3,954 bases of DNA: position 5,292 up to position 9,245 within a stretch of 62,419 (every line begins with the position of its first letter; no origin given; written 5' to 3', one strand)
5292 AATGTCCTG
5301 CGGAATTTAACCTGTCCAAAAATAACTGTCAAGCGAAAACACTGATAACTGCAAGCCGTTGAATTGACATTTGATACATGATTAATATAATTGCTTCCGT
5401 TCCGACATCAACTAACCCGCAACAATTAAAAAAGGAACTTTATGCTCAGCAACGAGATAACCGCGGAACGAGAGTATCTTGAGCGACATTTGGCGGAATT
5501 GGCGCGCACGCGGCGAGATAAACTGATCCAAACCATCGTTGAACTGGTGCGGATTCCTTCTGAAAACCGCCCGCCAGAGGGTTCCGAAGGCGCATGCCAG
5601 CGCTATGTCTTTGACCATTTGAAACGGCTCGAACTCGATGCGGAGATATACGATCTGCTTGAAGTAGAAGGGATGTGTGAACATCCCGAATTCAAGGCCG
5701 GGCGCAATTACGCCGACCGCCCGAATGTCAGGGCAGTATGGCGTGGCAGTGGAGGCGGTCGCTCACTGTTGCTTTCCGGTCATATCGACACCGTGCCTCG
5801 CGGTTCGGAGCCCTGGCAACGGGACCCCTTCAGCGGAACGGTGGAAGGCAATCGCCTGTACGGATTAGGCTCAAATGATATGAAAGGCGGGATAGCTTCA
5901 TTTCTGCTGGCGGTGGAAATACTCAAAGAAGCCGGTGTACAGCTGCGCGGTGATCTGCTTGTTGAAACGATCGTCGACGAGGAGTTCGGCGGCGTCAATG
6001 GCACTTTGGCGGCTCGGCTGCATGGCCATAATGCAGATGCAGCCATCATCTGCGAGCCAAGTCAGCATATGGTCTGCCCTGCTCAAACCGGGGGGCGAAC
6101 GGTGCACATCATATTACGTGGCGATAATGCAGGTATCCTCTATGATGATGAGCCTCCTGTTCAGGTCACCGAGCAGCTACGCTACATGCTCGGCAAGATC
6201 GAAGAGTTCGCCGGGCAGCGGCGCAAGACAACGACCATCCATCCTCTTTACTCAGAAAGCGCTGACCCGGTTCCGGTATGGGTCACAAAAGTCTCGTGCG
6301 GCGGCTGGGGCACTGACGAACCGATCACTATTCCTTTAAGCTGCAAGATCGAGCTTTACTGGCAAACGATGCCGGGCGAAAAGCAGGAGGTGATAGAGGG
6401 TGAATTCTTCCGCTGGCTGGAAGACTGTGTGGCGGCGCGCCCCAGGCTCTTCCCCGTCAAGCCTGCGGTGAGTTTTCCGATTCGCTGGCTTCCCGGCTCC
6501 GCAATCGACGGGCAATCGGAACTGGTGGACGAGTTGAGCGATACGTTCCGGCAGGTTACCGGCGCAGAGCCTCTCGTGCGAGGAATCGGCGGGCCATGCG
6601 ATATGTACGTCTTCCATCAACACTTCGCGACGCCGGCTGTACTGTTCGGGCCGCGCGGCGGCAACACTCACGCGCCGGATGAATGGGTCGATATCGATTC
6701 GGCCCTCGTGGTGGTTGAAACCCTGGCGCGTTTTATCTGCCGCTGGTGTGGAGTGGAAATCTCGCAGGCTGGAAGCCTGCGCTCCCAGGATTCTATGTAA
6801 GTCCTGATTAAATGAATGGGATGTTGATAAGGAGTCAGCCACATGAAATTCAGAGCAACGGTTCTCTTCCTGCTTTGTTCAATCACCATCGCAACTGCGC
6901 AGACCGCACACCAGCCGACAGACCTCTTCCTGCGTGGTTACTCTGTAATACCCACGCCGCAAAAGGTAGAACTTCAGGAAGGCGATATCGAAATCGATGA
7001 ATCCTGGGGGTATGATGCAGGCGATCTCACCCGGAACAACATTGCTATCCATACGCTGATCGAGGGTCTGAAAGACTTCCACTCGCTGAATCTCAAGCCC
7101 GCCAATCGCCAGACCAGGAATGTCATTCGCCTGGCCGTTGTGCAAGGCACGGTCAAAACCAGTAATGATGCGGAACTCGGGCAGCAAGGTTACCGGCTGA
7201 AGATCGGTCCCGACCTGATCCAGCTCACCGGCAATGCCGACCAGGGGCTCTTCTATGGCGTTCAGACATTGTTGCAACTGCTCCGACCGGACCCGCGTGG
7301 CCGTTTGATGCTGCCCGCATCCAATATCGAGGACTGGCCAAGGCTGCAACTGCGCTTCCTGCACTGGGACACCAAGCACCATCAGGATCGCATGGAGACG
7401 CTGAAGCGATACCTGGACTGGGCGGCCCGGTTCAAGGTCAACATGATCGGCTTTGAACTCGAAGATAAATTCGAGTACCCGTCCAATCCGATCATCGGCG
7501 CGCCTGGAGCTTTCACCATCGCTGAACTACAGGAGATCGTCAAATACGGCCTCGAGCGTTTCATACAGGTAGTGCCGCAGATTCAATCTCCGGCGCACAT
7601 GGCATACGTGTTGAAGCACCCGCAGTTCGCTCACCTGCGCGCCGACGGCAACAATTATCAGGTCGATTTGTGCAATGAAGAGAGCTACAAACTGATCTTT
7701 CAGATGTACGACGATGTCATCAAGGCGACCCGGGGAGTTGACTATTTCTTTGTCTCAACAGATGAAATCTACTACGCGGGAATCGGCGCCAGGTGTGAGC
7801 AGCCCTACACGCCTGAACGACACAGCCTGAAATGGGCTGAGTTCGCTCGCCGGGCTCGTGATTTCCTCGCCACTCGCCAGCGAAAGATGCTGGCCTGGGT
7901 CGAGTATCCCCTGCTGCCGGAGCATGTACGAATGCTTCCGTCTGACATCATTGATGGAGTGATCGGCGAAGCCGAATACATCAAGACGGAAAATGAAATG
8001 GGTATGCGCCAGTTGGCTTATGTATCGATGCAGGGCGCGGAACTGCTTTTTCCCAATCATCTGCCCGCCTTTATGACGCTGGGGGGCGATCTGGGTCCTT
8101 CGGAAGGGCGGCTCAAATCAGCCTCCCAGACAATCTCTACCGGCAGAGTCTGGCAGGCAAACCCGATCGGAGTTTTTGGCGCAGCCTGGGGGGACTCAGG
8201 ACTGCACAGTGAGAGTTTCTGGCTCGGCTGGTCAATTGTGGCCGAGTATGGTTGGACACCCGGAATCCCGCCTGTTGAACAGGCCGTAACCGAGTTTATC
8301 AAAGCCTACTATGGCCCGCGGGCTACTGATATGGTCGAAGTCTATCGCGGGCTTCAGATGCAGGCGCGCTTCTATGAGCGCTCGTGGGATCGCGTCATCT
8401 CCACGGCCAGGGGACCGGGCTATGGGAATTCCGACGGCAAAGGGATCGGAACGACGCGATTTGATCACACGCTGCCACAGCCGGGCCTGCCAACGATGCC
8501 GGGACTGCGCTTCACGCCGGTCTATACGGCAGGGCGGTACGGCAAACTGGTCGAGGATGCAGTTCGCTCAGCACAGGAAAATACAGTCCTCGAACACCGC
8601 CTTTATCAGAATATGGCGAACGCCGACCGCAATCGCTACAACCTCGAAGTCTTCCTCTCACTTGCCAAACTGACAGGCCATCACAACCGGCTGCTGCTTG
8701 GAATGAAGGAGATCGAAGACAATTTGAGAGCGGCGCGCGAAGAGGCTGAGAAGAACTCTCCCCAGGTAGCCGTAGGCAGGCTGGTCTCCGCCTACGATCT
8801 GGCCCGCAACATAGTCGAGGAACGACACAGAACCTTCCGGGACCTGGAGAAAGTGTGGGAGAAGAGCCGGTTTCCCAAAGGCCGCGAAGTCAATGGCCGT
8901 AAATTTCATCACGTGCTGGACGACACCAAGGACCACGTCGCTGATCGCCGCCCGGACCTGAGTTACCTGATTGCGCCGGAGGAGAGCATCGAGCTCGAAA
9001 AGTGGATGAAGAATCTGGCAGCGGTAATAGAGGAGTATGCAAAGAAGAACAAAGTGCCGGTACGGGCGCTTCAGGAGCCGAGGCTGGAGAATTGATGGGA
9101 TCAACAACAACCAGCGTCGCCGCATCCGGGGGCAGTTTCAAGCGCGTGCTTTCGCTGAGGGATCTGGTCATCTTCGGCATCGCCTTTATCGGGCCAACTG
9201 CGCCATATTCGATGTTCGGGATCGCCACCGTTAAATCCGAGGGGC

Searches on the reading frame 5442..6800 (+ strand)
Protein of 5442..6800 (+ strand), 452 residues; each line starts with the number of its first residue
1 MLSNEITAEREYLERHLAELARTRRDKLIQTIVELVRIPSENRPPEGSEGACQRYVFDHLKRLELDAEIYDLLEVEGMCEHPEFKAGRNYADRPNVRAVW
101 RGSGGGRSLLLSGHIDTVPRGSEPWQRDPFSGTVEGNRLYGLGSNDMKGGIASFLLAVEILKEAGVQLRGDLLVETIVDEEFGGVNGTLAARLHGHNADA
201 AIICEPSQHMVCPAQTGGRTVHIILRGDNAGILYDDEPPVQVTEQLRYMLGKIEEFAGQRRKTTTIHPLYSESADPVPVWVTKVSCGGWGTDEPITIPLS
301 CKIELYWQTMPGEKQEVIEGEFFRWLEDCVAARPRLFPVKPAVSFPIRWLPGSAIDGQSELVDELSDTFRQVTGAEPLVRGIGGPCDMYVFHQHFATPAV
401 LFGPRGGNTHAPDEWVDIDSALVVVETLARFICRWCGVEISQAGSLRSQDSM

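Call 71: search_protein_families(library=pfam, proteins=[window:5442-6800:+], max_evalue=0.00001)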
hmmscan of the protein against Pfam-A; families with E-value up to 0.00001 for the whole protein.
window:5442-6800:+ (452 aa): 1 family
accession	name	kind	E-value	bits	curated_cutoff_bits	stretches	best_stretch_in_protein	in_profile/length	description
PF01546.33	Peptidase_M20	-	1.6e-29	103.8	24.6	1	110-432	1-204/206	Peptidase family M20/M25/M40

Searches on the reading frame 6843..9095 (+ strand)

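Call 71: search_protein_families(library=pfam, proteins=[window:6843-9095:+], max_evalue=0.00001)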
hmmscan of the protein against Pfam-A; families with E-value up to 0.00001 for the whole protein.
window:6843-9095:+ (750 aa): 2 families
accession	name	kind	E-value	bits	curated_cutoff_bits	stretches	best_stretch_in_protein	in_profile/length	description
PF02838.20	Glyco_hydro_20b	-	2.2e-20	74.1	26.1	1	33-165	2-124/124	Glycosyl hydrolase family 20, domain 2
PF00728.28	Glyco_hydro_20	-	8.3e-11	42.3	22.3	1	221-355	72-222/348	Glycosyl hydrolase family 20, catalytic domain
